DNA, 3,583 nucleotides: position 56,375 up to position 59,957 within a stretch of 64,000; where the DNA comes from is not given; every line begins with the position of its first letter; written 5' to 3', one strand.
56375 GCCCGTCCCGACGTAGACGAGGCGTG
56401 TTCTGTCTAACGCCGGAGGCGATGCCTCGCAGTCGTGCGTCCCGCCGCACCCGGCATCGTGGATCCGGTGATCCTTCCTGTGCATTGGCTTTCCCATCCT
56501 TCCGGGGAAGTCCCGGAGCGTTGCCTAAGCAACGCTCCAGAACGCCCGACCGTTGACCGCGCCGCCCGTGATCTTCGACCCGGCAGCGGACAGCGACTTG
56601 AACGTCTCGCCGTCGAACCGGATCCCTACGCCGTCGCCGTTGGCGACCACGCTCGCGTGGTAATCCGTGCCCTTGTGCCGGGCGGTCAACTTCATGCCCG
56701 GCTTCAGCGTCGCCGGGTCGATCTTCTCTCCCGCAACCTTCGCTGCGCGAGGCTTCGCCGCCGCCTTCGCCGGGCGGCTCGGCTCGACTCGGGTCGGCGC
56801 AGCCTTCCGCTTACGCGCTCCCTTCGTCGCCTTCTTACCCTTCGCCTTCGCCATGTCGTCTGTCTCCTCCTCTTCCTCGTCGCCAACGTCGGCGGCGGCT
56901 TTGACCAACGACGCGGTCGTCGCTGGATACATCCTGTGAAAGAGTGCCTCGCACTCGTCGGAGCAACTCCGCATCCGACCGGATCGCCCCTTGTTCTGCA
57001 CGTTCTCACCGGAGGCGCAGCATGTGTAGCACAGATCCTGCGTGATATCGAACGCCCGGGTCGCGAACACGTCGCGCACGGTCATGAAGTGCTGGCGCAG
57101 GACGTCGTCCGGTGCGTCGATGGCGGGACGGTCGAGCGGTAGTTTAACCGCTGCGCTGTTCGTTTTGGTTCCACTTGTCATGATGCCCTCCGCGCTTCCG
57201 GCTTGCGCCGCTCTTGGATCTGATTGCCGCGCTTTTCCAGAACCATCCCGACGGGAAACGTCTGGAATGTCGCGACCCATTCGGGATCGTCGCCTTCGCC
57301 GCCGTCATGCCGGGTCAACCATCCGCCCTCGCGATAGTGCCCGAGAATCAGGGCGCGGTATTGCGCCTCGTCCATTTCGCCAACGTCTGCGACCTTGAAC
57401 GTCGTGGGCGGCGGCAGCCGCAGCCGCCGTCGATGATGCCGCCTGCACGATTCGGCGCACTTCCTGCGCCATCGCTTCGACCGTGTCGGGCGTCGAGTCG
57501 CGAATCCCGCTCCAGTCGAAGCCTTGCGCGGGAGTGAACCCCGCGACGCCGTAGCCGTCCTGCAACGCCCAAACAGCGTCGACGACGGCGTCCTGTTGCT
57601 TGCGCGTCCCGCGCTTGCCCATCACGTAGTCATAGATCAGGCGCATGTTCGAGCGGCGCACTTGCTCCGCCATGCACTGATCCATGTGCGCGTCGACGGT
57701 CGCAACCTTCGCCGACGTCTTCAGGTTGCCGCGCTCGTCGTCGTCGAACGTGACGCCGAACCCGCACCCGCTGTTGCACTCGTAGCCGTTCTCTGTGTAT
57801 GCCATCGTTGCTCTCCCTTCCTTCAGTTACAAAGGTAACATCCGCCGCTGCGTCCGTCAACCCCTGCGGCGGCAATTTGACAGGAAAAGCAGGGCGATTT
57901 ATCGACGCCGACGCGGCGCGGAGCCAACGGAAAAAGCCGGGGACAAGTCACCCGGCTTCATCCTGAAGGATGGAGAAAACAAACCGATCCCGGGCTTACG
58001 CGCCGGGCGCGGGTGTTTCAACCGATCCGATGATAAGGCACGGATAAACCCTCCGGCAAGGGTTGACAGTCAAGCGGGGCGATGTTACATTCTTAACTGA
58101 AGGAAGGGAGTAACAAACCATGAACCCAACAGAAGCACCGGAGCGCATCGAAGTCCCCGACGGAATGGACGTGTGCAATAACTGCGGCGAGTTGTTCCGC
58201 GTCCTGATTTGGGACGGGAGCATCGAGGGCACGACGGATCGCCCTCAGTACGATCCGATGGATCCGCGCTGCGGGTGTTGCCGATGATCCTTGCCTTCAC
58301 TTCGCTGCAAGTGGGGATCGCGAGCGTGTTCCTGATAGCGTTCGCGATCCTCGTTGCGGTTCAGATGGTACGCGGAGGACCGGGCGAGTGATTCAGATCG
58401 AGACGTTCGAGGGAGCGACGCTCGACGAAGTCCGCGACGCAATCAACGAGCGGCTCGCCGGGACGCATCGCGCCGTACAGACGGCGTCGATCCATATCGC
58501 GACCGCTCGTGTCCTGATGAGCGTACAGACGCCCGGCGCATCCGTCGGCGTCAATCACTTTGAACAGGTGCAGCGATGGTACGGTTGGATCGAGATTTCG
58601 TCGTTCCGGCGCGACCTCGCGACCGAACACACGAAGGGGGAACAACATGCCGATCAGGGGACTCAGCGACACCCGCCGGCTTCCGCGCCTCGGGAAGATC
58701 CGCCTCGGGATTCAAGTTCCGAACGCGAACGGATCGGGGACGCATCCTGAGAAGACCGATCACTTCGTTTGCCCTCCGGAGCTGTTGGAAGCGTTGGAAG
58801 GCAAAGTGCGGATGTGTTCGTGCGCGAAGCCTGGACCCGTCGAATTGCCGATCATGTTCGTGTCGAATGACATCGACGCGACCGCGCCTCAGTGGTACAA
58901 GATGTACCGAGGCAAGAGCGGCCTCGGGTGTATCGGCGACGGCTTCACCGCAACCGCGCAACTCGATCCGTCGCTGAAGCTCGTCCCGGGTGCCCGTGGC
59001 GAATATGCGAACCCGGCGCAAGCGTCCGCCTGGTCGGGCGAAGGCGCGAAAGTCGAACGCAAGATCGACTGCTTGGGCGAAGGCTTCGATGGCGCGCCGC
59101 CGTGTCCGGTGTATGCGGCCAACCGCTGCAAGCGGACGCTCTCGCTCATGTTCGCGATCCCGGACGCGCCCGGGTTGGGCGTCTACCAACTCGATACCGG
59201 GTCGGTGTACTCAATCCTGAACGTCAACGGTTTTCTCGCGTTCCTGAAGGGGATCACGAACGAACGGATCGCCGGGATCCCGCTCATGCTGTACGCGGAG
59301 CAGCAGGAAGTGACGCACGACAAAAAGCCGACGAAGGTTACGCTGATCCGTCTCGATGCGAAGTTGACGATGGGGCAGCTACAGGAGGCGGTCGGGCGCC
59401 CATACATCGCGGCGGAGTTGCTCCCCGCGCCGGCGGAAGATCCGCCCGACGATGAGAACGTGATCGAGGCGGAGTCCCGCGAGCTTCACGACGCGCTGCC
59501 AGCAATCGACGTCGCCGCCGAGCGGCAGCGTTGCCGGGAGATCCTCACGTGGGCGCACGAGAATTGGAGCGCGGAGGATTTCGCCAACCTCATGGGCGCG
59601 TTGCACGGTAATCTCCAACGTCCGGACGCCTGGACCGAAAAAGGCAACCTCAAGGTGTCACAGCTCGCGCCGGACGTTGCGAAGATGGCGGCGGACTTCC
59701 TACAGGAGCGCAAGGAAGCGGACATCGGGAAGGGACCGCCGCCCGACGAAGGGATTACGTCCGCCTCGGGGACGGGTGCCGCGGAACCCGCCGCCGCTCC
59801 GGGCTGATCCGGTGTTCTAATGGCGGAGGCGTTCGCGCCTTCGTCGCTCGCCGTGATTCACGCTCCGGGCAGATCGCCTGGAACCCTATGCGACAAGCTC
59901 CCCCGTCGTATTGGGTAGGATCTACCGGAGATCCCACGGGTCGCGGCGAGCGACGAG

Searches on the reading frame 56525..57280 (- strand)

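Call 32: search_protein_families(library=pfam, proteins=[window:56525-57280:-], max_evalue=0.01)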
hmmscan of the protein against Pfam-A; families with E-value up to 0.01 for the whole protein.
window:56525-57280:- (251 aa): 2 families
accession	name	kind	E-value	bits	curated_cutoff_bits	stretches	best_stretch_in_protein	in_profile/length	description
PF11149.13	DUF2924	-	1.5e-10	41.9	31.2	1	168-249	81-133/135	Protein of unknown function (DUF2924)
PF18755.6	RAMA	-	0.0015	18.9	35.2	1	187-250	25-88/107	Restriction Enzyme Adenine Methylase Associated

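Call 60: search_protein_families(library=phrogs, proteins=[window:56525-57280:-], max_evalue=0.01)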
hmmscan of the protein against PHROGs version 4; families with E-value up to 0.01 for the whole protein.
window:56525-57280:- (251 aa): 1 family
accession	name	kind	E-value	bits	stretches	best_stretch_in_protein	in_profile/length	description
phrog_11806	-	unknown function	9.7e-08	33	1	171-248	69-142/154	-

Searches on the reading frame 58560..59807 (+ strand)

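Call 31: search_protein_families(library=pfam, proteins=[window:58560-59807:+], max_evalue=0.01)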
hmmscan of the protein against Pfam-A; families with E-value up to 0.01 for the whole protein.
window:58560-59807:+ (415 aa): 1 family
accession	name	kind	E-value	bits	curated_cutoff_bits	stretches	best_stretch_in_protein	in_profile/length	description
PF18897.5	Gp3-like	-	2.1e-37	129.3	23.6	1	44-265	1-188/191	Recombination directionality factor-like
